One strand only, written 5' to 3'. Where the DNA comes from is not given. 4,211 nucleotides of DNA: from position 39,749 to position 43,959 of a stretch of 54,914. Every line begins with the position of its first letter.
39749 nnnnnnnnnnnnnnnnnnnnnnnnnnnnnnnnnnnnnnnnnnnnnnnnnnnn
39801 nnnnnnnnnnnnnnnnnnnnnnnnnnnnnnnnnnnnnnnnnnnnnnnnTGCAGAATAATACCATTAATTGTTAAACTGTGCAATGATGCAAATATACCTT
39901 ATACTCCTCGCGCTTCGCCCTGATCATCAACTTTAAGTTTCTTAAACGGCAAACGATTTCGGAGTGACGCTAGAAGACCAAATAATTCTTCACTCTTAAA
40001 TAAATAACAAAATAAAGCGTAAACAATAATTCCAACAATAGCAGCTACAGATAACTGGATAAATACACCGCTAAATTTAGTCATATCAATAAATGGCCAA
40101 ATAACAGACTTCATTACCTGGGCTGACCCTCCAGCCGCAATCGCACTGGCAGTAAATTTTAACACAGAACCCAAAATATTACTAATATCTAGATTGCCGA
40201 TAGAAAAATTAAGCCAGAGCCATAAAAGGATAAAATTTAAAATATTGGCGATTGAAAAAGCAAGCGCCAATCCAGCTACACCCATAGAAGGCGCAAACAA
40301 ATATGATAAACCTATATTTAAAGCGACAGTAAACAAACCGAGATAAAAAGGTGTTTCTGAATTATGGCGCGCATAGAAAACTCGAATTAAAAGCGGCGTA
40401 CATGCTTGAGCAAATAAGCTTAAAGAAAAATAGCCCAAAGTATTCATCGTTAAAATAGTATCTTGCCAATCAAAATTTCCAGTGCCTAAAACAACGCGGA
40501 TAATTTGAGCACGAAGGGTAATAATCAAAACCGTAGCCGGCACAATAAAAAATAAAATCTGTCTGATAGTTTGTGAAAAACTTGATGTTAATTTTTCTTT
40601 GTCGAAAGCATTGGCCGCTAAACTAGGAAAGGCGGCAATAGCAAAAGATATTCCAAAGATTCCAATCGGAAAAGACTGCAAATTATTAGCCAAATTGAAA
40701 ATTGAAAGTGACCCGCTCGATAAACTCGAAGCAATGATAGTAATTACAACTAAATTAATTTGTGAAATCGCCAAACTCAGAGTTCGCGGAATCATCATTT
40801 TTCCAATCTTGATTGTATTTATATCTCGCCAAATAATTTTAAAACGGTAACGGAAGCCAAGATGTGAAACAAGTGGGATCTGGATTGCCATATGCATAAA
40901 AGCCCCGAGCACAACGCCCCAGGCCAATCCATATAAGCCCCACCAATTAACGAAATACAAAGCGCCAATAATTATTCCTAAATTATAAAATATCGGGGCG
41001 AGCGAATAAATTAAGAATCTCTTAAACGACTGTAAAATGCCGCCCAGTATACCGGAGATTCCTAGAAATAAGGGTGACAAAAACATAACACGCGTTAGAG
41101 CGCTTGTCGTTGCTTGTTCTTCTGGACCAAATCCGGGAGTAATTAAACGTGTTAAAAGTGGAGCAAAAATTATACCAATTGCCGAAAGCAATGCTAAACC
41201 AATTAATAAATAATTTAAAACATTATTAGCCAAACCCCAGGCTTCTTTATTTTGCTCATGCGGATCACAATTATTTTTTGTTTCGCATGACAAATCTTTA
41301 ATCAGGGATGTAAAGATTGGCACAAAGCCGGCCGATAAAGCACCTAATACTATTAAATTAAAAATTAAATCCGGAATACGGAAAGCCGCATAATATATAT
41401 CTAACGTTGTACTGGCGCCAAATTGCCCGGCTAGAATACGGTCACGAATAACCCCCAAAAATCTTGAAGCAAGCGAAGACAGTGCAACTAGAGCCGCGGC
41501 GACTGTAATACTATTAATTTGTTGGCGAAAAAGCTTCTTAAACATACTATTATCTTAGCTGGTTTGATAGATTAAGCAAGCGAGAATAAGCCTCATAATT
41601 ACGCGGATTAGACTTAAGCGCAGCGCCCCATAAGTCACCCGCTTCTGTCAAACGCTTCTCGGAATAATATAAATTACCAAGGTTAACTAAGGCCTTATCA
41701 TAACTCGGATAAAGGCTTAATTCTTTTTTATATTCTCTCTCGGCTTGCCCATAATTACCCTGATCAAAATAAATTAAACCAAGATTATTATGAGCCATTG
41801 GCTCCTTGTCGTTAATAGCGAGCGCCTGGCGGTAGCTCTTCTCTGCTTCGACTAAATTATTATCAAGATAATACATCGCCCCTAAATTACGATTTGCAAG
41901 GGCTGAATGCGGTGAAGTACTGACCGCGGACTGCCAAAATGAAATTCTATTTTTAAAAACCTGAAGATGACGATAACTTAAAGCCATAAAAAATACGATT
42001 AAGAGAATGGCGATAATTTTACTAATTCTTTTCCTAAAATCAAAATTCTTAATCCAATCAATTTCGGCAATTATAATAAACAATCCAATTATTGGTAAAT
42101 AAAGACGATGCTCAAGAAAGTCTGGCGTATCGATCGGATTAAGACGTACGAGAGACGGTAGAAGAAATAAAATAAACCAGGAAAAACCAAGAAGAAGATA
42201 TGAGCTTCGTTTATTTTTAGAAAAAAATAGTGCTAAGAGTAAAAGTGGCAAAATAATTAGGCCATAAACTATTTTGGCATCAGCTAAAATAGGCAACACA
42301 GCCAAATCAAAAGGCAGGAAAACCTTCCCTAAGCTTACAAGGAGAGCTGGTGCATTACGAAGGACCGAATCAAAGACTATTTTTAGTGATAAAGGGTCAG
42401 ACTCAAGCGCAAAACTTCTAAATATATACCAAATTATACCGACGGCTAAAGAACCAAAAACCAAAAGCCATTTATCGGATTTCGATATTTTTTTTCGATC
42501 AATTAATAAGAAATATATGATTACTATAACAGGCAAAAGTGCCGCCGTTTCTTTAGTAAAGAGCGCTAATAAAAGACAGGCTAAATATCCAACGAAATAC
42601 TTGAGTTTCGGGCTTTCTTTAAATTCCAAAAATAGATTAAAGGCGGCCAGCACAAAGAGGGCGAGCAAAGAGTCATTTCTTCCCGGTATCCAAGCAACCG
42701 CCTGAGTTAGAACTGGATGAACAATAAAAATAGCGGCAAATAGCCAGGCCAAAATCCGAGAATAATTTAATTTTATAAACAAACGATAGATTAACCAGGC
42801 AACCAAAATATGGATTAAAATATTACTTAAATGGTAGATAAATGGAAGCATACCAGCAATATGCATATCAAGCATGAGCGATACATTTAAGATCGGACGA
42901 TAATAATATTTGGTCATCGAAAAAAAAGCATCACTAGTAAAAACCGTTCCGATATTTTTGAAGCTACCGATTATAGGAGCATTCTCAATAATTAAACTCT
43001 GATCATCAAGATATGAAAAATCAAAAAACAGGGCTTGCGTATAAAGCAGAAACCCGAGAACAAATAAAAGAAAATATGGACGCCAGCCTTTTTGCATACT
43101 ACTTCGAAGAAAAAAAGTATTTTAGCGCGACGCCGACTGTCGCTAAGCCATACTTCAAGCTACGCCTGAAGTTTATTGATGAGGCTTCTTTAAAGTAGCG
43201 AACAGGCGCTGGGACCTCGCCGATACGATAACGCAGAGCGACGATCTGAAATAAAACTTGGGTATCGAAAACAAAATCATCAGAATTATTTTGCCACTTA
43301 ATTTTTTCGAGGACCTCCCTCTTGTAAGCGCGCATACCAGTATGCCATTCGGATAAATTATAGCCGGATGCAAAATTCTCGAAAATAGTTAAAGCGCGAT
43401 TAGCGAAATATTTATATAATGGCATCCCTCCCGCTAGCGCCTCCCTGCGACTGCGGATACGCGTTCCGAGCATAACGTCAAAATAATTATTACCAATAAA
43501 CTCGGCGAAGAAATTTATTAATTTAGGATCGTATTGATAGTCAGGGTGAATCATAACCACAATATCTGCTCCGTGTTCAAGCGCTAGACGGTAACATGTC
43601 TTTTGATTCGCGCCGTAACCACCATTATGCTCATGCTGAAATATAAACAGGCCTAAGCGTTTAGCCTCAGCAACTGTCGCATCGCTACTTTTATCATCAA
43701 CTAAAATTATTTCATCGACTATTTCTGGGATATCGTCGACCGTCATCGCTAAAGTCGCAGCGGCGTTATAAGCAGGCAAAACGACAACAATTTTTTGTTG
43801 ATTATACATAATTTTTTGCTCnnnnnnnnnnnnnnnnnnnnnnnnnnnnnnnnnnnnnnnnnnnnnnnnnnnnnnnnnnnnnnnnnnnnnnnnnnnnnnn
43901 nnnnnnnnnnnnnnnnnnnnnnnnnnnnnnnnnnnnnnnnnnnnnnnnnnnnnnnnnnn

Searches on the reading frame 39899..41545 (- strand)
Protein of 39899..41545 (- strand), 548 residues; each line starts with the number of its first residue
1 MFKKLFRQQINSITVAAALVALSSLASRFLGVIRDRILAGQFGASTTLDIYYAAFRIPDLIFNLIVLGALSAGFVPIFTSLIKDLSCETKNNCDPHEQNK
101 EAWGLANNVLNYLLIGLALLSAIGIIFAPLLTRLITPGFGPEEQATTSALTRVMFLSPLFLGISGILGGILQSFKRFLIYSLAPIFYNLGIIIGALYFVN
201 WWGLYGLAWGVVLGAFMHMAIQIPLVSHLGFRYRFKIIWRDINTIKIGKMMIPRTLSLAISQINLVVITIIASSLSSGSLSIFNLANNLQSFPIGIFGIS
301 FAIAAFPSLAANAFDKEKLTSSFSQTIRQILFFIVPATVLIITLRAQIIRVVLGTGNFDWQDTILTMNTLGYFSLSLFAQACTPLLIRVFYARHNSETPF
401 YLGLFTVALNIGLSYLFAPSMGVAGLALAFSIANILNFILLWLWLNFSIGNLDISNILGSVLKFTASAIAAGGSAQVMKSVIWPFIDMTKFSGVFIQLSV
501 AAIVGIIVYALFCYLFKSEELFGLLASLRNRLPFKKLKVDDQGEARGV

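Call 11: search_protein_families(library=pfam, proteins=[window:39899-41545:-], max_evalue=0.001)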
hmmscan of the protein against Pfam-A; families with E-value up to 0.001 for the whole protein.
window:39899-41545:- (548 aa): 4 families
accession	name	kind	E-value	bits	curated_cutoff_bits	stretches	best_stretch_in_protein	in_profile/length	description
PF03023.19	MurJ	-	1.9e-92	310.7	27.4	1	39-472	2-427/451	Lipid II flippase MurJ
PF13440.11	Polysacc_synt_3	-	1.4e-11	44.7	23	1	150-355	84-286/293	Polysaccharide biosynthesis protein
PF01943.22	Polysacc_synt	-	1.2e-08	35.2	28.2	1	108-310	76-271/274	Polysaccharide biosynthesis protein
PF01554.23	MatE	-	3e-06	27.5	24.9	1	256-416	4-161/161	MatE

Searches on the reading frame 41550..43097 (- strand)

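Call 11: search_protein_families(library=pfam, proteins=[window:41550-43097:-], max_evalue=0.001)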
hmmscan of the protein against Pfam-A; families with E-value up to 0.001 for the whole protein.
window:41550-43097:- (515 aa): 13 families
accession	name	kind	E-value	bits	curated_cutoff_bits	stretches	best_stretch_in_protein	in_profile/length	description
PF07719.23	TPR_2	-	6.5e-17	60.6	27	1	434-465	2-33/34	Tetratricopeptide repeat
PF00515.34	TPR_1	-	1.6e-14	53.5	27.8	1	435-466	3-34/34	Tetratricopeptide repeat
PF13432.12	TPR_16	-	1.1e-12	48.6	32.7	1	439-497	3-61/65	Tetratricopeptide repeat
PF13414.12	TPR_11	-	2.8e-11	43.4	26.8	2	406-447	1-42/42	TPR repeat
PF13424.12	TPR_12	-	5.8e-11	42.9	30.1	2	399-464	3-76/77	Tetratricopeptide repeat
PF13431.12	TPR_17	-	4.3e-10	39.5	24.4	1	422-453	2-33/34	Tetratricopeptide repeat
PF14559.12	TPR_19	-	7.2e-09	36.3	25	1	444-508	2-65/68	Tetratricopeptide repeat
PF13231.12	PMT_2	-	7e-08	33.3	26.1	1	79-221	15-155/160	Dolichyl-phosphate-mannose-protein mannosyltransferase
PF13374.12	TPR_10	-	8.3e-08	32.5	27.5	0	404-428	7-31/42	Tetratricopeptide repeat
PF13428.12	TPR_14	-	2.2e-07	31.3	23.5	0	437-475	5-43/44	Tetratricopeptide repeat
PF13181.12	TPR_8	-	8e-07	29.2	25.7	0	435-465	3-33/34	Tetratricopeptide repeat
PF13176.12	TPR_7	-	2.5e-06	27.6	27.9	0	404-430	4-30/36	Tetratricopeptide repeat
PF24575.1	TPR_Slam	-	0.00025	21.8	35.2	0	440-487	54-101/104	Surface lipoprotein assembly modifier, N-terminal TPR repeats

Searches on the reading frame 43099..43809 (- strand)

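Call 62: search_protein_families(library=pfam, proteins=[window:43099-43809:-], max_evalue=0.001)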
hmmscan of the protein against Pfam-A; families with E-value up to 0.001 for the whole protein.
window:43099-43809:- (236 aa): 1 family
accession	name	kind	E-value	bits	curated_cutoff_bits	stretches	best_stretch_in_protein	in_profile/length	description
PF00535.33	Glycos_transf_2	-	2.9e-18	66.8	23.3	1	9-170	2-167/168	Glycosyl transferase family 2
